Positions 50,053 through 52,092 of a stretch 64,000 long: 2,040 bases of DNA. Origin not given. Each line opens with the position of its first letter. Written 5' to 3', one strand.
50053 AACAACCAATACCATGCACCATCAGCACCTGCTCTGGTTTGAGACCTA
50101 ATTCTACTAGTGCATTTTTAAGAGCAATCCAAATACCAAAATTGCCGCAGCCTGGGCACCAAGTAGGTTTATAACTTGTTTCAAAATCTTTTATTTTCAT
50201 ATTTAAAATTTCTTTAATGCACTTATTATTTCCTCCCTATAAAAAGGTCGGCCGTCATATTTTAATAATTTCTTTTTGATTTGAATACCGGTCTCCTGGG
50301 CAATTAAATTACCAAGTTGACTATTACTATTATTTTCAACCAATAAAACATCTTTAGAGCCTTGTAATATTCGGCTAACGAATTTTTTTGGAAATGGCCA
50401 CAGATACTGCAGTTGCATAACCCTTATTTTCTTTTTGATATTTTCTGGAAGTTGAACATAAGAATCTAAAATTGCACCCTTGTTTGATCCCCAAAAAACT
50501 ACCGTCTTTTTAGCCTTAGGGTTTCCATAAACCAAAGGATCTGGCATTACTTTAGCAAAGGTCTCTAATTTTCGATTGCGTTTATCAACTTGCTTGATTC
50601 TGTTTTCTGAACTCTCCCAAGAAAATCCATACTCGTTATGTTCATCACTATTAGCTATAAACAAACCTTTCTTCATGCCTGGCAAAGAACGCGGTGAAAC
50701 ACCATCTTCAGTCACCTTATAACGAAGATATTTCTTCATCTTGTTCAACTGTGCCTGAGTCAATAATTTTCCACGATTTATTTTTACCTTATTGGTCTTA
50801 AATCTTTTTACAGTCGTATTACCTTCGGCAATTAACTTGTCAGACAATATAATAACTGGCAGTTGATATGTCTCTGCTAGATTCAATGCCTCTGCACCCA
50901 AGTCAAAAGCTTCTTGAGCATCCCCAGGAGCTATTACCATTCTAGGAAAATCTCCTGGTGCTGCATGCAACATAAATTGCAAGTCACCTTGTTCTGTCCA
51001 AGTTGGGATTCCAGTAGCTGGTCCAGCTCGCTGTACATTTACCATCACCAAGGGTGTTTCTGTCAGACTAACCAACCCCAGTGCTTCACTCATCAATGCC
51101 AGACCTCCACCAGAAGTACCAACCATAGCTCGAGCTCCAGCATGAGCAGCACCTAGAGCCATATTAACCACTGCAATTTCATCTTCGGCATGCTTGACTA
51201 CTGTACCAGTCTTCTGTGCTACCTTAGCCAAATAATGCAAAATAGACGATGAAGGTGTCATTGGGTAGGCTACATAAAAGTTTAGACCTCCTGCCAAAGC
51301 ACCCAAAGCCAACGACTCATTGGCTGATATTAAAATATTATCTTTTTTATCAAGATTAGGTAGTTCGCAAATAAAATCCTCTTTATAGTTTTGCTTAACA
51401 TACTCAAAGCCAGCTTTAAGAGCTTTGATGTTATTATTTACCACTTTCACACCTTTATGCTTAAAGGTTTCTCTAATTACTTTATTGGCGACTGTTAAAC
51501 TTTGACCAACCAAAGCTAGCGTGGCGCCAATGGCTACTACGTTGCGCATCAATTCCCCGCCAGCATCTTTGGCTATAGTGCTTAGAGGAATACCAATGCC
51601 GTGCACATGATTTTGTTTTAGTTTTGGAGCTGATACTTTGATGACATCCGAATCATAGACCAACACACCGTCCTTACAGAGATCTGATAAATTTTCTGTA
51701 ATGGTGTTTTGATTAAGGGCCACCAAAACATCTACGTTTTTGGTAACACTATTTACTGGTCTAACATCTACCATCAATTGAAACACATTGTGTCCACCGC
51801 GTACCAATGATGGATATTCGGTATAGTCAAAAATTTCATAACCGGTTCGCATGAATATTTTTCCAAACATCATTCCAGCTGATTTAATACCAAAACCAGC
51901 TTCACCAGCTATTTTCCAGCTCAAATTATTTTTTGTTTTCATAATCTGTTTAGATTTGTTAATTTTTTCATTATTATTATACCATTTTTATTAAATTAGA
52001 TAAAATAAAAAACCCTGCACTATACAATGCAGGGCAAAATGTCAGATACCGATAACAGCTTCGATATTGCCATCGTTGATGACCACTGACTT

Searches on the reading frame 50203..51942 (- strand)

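Call 75: search_protein_families(library=pfam, proteins=[window:50203-51942:-], max_evalue=0.001)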
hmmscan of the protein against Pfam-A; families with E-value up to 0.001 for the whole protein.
window:50203-51942:- (579 aa): 3 families
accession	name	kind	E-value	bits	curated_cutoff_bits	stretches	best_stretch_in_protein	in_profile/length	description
PF01855.24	POR_N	-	2e-57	195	27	1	214-453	2-230/231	Pyruvate flavodoxin/ferredoxin oxidoreductase, thiamine diP-bdg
PF01558.24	POR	-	1.1e-35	123.8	27.4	1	16-180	2-173/173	Pyruvate ferredoxin/flavodoxin oxidoreductase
PF17147.9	PFOR_II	-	1.1e-05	26.1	27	1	479-551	3-74/102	Pyruvate:ferredoxin oxidoreductase core domain II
